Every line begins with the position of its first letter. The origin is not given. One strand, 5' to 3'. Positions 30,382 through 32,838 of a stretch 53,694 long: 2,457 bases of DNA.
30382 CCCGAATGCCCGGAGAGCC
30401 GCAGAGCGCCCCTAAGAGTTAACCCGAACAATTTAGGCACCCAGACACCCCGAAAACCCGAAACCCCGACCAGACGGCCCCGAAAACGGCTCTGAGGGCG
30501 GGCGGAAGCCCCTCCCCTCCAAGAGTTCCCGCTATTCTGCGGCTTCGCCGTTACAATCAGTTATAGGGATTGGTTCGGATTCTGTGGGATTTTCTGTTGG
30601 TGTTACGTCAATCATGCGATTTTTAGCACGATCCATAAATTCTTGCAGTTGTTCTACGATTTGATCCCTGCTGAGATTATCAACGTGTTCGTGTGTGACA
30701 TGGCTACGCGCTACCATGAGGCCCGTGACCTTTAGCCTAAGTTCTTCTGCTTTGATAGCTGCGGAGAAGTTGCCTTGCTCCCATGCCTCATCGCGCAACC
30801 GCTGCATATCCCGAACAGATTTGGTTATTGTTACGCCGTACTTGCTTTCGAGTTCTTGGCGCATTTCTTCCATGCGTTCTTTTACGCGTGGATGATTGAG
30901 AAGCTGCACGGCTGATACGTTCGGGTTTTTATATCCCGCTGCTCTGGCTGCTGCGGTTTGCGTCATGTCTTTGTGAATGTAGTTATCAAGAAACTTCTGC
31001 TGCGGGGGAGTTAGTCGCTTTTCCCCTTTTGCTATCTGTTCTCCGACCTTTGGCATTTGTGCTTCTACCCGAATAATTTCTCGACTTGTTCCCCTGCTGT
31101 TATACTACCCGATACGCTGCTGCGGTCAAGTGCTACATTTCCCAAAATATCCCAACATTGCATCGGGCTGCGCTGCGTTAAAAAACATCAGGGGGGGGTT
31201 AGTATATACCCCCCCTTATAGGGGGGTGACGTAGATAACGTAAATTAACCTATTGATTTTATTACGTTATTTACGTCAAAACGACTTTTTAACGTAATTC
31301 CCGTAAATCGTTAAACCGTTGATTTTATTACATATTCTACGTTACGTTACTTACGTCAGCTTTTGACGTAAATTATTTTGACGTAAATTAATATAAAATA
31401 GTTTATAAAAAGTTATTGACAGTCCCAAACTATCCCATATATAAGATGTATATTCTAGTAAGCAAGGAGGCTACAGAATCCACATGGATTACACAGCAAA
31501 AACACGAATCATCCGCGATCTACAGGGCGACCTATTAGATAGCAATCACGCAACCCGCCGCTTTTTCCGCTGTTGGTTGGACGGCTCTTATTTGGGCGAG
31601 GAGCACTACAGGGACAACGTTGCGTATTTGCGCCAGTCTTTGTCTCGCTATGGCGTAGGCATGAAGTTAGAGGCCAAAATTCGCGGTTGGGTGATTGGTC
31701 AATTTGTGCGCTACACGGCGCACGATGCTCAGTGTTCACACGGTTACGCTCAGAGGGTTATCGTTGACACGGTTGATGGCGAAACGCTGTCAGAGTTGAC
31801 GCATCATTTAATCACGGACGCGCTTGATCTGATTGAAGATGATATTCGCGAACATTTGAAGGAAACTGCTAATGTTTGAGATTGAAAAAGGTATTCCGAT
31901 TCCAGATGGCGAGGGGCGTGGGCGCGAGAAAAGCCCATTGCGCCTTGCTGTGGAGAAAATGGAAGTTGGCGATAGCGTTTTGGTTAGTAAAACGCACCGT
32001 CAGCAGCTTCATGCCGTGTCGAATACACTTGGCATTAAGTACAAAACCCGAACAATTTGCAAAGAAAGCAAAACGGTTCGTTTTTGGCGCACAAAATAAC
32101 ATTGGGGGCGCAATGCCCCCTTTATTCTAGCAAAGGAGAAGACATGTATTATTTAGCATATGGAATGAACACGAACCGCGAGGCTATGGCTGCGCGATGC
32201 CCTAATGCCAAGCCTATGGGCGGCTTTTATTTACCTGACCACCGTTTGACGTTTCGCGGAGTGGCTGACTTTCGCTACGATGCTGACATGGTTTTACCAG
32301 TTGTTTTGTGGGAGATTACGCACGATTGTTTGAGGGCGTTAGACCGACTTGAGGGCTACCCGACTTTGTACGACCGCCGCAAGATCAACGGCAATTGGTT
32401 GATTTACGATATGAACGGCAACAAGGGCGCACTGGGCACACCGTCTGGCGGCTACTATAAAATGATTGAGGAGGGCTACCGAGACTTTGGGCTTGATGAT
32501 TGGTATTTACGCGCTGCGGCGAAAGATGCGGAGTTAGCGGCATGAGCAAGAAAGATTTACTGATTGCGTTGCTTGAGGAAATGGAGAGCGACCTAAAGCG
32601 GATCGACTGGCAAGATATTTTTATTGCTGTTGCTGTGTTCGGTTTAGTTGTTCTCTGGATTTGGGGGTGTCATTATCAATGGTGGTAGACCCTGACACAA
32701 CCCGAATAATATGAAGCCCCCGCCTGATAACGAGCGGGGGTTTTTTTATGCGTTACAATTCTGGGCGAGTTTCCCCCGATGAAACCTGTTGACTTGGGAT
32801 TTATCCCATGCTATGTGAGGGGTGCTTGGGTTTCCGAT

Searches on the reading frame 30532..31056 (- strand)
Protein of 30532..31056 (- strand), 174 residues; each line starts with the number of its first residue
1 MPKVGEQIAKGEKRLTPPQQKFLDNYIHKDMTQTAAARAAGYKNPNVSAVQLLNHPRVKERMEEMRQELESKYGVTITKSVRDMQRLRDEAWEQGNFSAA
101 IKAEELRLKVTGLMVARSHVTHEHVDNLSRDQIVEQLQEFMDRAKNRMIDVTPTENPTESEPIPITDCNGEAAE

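Call 6: search_protein_families(library=pfam, proteins=[window:30532-31056:-], max_evalue=0.01)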
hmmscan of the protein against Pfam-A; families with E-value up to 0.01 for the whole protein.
window:30532-31056:- (174 aa): 1 family
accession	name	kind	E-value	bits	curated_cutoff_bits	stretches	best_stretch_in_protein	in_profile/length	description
PF03592.21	Terminase_2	-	2.8e-10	41.4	26.1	1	15-79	1-66/141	Terminase small subunit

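Call 7: search_protein_families(library=phrogs, proteins=[window:30532-31056:-], max_evalue=0.01)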
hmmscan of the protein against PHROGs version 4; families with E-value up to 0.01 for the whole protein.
window:30532-31056:- (174 aa): 8 families
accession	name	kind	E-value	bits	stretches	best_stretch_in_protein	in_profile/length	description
phrog_51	-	head and packaging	1.8e-14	55.1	1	9-116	83-184/261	terminase small subunit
phrog_17390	-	unknown function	9.4e-05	23.2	1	14-72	2-61/69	-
phrog_2606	-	head and packaging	0.00014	22.3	1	13-74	87-150/310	terminase small subunit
phrog_32222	-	unknown function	0.00016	22.5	1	14-69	90-147/241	-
phrog_1595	-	head and packaging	0.0005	21.2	1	13-93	2-88/164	terminase small subunit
phrog_641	-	head and packaging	0.001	20.6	1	15-73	3-62/162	terminase small subunit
phrog_4044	-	head and packaging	0.0025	18.3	1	7-68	17-76/180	terminase small subunit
phrog_6218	-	DNA, RNA and nucleotide metabolism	0.0047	17.1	1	19-129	161-272/506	ParB-like partition protein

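Call 13: search_dna_similar(query=window:30532-31056:-, collection=phages, mode=protein, max_rows=30)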
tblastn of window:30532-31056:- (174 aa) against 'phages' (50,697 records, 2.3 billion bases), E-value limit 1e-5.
No match.

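Call 25: find_related_loci(query=window:30532-31056:-, collection=viral_contigs, flank=6000)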
Query window:30532-31056:- (174 aa) in viral_contigs; peptide patterns used: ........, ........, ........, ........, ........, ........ (x = any residue, [..] = any of these).
280 stretches matched a pattern; 275 encode a relative of the query (tblastn E <= 1e-3); the best 80 are kept; 80 distinct loci.
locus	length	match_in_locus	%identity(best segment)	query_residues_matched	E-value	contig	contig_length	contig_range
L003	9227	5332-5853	98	1-174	9e-117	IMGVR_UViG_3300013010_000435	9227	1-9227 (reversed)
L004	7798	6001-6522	98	1-174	9e-117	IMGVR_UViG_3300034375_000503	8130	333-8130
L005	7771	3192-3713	98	1-174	1e-115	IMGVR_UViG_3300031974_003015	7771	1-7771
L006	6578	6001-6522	97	1-174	7e-115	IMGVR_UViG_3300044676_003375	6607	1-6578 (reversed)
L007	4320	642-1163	95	1-174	1e-114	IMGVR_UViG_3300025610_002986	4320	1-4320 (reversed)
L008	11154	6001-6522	95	1-174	8e-114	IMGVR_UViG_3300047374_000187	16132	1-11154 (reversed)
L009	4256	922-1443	95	1-174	9e-115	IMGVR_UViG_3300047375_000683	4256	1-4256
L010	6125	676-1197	95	1-174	1e-113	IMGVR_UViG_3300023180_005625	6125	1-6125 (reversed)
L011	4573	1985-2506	95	1-174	4e-114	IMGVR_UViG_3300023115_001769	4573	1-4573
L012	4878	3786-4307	95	1-174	6e-114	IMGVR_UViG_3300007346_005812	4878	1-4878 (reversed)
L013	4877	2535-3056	95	1-174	1e-113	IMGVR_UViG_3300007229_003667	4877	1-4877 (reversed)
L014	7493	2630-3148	95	1-173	3e-113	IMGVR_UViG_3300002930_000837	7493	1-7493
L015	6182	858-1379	95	1-174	4e-113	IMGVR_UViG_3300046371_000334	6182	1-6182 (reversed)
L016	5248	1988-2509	95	1-174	3e-113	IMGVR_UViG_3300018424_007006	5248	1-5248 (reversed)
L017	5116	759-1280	94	1-174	5e-113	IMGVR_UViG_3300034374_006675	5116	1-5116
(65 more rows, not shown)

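Call 30: search_solved_structures(query=window:30532-31056:-, max_evalue=1)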
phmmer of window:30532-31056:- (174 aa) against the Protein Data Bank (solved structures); distinct sequences matched with E-value up to 1: 7.
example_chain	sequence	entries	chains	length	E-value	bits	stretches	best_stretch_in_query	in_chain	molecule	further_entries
4zc3_A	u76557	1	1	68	1.8e-06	31.3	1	12-72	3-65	Terminase small subunit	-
3zqp_A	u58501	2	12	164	2.8e-06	30.7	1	11-79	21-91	TERMINASE SMALL SUBUNIT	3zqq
2cmp_A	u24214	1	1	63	1.1e-05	28.8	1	12-63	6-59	TERMINASE SMALL SUBUNIT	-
21di_E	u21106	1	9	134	0.075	16.3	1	17-126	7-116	Pam5 small terminase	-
6z1p_AC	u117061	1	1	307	0.17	15.2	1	12-134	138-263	39-S ribosomal protein L47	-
8g4k_A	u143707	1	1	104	0.23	14.7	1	58-142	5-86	5HCS_TGFBR2_1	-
4gxz_A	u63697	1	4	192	0.54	13.5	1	14-73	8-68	Suppression of copper sensitivity protein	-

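Call 32: find_homologous_proteins(query=window:30532-31056:-, max_evalue=0.00001)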
Query window:30532-31056:- (174 aa): 229 proteins with E <= 0.00001 among 312 candidates; the best 120 are listed.
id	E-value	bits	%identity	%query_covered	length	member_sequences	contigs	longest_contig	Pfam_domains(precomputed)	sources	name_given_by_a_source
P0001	8.1e-106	369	98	100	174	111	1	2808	PF03592.22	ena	-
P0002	1.6e-103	361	95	100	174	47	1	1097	PF03592.22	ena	-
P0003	2.2e-103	361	96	100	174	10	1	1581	PF03592.22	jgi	-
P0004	3.8e-103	360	94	100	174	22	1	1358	PF03592.22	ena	-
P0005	6.0e-103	359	95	99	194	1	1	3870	PF03592.22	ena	-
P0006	2.2e-101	354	93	100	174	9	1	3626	PF03592.22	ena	-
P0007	2.3e-100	351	95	97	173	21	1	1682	PF03592.22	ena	-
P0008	5.3e-100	350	94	99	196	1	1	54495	PF03592.22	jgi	jgi:phage terminase small subunit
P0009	4.5e-99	347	90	100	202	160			PF03592.22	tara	tara:strand:- start:62 stop:670 length:609 start_codon:yes stop_codon:yes gene_type:complete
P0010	1.7e-98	345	91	100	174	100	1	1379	PF03592.22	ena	-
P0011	2.2e-97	341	92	99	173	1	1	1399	PF03592.22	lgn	-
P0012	2.9e-97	341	91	100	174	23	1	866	PF03592.22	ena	-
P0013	5.0e-97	340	92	99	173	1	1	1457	PF03592.22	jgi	-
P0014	6.4e-97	340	92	99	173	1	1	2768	PF03592.22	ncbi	-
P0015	9.7e-97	339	92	99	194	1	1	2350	PF03592.22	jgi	jgi:phage terminase small subunit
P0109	5.0e-75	269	72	94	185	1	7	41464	PF03592.22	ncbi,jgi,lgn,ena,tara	tara:strand:- start:1138 stop:1695 length:558 start_codon:yes stop_codon:yes gene_type:complete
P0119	2.8e-73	263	74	100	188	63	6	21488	PF03592.22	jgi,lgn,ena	jgi:phage terminase small subunit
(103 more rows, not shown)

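Call 33: find_encoding_contigs(protein=P0109, flank=5000, max_places=3)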
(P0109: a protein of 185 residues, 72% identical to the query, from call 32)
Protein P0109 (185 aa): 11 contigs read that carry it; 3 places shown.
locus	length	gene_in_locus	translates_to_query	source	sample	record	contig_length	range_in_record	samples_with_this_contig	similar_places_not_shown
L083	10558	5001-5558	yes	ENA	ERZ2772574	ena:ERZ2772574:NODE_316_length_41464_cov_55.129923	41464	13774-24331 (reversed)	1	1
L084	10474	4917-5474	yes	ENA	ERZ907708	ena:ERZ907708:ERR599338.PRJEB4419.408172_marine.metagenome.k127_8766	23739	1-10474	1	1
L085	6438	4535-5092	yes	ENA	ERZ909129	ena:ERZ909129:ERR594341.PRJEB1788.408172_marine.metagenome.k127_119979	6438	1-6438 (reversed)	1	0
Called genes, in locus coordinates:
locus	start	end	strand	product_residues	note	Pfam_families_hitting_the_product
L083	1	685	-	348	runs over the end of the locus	PF00145:DNA_methylase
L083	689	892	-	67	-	-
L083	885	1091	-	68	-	-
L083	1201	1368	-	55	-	-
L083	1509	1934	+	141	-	PF06094:GGACT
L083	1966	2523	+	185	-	PF05063:MT-A70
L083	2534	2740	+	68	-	-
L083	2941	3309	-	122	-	-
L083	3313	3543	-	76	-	-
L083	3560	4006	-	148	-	-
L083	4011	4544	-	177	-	-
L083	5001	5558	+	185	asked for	PF03592:Terminase_2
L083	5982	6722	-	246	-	-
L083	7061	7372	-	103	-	-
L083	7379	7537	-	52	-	-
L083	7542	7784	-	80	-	-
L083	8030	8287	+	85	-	-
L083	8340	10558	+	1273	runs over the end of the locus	-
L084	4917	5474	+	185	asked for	PF03592:Terminase_2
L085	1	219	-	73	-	?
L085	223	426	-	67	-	-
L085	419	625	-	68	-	-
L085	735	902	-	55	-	-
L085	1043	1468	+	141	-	PF06094:GGACT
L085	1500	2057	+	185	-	PF05063:MT-A70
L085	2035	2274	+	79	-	-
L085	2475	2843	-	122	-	-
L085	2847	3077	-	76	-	-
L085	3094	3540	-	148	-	-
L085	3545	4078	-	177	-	-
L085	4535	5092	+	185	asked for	PF03592:Terminase_2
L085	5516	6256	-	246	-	-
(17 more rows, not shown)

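Call 34: find_encoding_contigs(protein=P0119, flank=5000, max_places=3)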
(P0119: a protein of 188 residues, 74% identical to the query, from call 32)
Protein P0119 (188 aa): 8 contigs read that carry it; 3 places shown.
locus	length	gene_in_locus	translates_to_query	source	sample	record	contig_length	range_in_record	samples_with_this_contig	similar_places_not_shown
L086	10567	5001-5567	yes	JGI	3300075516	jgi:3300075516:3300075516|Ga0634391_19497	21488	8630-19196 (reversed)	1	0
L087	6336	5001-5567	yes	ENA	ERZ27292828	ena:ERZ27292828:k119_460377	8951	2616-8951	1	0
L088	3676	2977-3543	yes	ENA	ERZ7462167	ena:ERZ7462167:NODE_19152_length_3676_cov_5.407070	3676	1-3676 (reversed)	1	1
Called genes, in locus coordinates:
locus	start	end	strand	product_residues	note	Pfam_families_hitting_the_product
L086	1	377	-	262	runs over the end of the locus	-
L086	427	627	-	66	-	-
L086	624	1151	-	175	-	-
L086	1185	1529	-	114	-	-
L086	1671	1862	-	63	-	-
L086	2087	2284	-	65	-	-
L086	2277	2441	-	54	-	-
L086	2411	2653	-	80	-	-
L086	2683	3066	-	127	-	-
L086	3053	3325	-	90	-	-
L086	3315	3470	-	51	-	-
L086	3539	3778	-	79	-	-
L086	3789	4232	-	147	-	-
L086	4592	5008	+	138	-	-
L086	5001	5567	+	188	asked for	PF03592:Terminase_2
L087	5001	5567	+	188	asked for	PF03592:Terminase_2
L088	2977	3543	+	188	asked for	PF03592:Terminase_2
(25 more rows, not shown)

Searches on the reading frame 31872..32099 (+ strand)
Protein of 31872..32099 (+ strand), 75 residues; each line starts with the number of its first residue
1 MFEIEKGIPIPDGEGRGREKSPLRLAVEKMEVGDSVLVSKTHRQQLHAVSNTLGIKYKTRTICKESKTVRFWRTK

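Call 6: search_protein_families(library=pfam, proteins=[window:31872-32099:+], max_evalue=0.01)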
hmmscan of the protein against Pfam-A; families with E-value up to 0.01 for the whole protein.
window:31872-32099:+ (75 aa): 1 family
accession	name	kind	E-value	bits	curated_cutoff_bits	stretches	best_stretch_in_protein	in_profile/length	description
PF23978.1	DUF7303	-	0.00044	20.2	27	1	1-43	87-127/195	Family of unknown function (DUF7303)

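Call 7: search_protein_families(library=phrogs, proteins=[window:31872-32099:+], max_evalue=0.01)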
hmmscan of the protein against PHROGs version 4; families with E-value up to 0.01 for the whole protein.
window:31872-32099:+ (75 aa): 0 families

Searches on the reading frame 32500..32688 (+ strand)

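Call 60: search_protein_families(library=pfam, proteins=[window:32500-32688:+], max_evalue=0.01)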
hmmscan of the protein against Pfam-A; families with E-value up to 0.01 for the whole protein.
window:32500-32688:+ (62 aa): 1 family
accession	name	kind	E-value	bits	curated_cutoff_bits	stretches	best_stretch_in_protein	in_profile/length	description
PF18926.5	DUF5676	-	0.005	18.1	27.6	1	10-58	20-70/82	2TM family of unknown function (DUF5676)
